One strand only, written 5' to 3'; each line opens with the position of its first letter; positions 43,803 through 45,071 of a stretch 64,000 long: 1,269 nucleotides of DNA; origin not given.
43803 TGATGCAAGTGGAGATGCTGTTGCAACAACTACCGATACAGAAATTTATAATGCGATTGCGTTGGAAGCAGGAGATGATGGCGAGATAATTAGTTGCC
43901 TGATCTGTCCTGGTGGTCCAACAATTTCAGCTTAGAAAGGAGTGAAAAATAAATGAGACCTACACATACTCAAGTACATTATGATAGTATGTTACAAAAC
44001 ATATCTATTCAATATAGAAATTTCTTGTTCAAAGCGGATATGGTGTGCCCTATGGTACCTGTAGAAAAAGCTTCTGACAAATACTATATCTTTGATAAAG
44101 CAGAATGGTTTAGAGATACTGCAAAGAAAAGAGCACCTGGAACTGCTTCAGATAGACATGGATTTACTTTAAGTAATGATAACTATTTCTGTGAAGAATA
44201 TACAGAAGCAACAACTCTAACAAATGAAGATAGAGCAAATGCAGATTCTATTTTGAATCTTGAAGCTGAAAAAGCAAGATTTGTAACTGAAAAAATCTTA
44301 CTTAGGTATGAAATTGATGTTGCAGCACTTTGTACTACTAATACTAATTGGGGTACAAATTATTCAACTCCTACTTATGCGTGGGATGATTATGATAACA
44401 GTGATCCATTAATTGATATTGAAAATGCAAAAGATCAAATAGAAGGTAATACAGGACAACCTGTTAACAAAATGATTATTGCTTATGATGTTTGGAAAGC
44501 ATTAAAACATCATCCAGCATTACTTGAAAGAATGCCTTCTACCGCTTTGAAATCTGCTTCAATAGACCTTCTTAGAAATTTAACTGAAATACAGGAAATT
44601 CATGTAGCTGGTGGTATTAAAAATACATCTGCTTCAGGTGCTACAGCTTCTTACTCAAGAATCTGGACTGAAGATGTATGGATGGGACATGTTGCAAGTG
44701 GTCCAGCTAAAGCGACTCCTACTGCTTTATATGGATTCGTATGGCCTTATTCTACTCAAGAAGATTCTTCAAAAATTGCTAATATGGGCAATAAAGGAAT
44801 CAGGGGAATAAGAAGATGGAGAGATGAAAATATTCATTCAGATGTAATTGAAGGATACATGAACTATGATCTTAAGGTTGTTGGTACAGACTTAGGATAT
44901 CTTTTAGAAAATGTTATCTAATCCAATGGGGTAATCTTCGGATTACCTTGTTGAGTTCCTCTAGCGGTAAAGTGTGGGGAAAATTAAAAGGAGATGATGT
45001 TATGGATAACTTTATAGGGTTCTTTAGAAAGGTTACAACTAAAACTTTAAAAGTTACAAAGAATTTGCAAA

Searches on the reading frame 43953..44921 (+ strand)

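Call 19: search_protein_families(library=phrogs, proteins=[window:43953-44921:+], max_evalue=0.00001)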
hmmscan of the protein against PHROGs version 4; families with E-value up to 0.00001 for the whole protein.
window:43953-44921:+ (322 aa): 2 families
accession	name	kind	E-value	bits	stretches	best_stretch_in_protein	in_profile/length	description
phrog_1005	-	head and packaging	7.1e-78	263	1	4-322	6-314/315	major head protein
phrog_29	-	head and packaging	2.2e-07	31.4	1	139-194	186-240/439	major head protein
